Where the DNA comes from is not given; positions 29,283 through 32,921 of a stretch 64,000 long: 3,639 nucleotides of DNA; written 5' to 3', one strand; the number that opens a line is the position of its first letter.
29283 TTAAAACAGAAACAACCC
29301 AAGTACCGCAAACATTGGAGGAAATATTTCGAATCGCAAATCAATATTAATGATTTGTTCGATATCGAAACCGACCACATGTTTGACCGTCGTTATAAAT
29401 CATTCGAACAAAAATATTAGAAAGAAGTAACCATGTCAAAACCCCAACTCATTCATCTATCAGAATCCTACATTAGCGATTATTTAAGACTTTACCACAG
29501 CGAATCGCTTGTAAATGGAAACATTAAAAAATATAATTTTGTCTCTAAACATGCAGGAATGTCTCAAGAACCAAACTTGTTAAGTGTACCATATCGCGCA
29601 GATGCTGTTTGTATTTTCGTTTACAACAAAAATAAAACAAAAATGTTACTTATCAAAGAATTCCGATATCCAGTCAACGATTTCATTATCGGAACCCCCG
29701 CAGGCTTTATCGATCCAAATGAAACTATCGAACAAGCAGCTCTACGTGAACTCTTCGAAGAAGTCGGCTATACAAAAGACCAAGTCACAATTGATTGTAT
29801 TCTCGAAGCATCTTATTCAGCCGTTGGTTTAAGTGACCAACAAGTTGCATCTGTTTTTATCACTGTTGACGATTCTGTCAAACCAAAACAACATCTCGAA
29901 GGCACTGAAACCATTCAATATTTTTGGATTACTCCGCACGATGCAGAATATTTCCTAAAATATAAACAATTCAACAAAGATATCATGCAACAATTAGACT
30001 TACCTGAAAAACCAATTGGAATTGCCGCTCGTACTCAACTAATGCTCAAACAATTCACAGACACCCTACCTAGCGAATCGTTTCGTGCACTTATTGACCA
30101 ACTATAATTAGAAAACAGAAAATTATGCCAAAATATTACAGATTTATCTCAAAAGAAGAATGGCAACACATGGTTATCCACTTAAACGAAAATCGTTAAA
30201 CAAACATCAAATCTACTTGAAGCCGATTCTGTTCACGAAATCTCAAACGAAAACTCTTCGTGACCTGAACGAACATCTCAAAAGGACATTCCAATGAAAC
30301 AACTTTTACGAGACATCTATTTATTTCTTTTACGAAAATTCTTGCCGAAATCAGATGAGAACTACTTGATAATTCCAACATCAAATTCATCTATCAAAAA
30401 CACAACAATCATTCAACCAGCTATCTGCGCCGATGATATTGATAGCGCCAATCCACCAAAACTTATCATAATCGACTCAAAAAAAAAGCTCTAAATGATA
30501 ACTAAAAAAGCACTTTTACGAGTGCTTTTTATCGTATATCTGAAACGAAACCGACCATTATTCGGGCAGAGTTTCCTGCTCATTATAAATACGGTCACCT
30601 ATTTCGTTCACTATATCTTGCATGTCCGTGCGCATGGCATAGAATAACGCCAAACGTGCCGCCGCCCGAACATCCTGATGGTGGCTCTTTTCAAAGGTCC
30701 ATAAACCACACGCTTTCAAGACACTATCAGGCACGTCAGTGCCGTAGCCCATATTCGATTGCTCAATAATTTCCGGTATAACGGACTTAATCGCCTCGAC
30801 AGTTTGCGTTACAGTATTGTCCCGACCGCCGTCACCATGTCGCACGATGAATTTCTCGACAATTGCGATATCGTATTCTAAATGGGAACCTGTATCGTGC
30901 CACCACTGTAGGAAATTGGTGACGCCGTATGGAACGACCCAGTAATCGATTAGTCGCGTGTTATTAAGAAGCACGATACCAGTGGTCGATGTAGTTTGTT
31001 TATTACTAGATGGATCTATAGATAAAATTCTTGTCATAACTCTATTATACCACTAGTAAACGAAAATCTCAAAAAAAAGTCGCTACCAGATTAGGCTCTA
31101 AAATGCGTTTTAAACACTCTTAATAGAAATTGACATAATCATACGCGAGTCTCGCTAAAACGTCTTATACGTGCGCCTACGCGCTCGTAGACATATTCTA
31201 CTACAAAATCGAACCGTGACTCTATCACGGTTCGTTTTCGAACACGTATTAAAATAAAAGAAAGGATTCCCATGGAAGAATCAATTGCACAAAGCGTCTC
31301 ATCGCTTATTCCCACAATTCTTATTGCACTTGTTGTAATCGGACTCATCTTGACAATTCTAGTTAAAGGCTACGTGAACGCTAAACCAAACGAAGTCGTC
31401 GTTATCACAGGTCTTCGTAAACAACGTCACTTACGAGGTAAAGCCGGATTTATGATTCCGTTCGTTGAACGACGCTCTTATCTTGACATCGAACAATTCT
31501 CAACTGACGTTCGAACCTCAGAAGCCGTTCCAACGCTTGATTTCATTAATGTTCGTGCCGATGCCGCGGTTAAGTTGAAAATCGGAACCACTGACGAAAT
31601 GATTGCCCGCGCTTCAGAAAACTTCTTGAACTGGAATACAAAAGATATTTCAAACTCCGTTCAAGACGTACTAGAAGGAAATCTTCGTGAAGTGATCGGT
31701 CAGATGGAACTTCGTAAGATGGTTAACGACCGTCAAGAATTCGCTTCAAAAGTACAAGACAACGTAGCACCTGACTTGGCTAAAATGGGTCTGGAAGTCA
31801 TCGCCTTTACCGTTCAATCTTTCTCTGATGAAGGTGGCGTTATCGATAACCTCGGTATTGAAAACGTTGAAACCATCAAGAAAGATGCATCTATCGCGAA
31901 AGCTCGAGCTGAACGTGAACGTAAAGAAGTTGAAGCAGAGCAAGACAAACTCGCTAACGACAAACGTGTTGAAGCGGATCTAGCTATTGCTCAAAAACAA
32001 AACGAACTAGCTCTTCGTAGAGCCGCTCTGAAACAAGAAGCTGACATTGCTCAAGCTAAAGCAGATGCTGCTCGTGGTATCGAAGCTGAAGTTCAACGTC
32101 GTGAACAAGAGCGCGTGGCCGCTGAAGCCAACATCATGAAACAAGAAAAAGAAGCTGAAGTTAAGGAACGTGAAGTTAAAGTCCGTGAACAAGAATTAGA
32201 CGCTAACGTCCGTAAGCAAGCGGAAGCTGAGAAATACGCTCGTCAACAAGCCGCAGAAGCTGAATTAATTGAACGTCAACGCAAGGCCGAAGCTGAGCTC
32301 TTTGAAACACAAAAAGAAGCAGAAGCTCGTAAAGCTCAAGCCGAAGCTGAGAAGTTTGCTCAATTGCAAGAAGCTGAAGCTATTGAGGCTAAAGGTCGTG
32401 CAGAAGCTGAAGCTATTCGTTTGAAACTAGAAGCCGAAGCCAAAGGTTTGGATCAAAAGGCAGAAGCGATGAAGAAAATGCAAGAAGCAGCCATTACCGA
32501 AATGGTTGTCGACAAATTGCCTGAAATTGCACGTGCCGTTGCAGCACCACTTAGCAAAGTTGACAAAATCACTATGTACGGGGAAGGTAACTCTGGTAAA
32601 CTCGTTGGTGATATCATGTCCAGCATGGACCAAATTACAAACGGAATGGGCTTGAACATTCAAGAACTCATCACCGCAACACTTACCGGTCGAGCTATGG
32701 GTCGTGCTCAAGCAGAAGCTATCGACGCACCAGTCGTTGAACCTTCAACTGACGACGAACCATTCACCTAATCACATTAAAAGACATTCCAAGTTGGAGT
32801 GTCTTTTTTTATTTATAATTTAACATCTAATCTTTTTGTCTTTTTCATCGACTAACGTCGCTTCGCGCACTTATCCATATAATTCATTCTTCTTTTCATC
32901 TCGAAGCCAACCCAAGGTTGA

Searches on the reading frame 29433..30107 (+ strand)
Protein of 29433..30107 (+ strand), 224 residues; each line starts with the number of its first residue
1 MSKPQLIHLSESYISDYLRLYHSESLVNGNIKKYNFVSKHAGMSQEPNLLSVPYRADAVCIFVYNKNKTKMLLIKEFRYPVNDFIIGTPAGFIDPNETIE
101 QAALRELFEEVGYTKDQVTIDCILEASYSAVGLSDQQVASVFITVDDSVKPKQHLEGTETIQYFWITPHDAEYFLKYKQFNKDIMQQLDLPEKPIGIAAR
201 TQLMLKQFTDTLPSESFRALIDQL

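Call 99: search_protein_families(library=pfam, proteins=[window:29433-30107:+], max_evalue=0.001)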
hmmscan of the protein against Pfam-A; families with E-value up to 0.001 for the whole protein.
window:29433-30107:+ (224 aa): 2 families
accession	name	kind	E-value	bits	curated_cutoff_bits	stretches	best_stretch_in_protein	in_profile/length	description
PF00293.34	NUDIX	-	2.4e-19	70.1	21.1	1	56-187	3-133/134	NUDIX domain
PF22327.2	Nudt16-like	-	8.3e-05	23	27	1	65-122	17-72/161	U8 snoRNA-decapping enzyme-like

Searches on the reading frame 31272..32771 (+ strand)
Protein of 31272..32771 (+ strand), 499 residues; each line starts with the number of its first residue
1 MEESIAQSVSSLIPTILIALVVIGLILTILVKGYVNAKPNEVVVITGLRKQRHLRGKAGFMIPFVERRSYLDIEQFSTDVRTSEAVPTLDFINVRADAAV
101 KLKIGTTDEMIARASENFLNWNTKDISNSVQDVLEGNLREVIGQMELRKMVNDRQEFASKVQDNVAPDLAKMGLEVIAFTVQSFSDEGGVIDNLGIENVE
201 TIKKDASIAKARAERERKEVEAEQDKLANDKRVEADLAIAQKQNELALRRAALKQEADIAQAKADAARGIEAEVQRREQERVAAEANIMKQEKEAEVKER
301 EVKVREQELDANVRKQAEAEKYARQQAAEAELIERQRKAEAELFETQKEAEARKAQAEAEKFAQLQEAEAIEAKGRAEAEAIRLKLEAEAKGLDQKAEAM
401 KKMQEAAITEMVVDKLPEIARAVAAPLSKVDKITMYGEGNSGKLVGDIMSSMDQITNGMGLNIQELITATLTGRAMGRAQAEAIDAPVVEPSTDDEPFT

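Call 35: search_protein_families(library=phrogs, proteins=[window:31272-32771:+], max_evalue=0.00001)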
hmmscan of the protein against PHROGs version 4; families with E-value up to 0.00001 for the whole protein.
window:31272-32771:+ (499 aa): 0 families

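Call 85: search_protein_families(library=pfam, proteins=[window:31272-32771:+], max_evalue=0.0001)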
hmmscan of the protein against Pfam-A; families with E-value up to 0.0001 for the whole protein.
window:31272-32771:+ (499 aa): 3 families
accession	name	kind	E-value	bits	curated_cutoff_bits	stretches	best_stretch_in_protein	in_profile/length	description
PF01145.31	Band_7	-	5.3e-24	85.7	23.6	1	37-214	3-175/176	SPFH domain / Band 7 family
PF15975.10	Flot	-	5.2e-07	30.2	27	1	367-449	3-82/124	Flotillin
PF13421.11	Band_7_1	-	9.3e-05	22.6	24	0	63-185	71-194/211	SPFH domain-Band 7 family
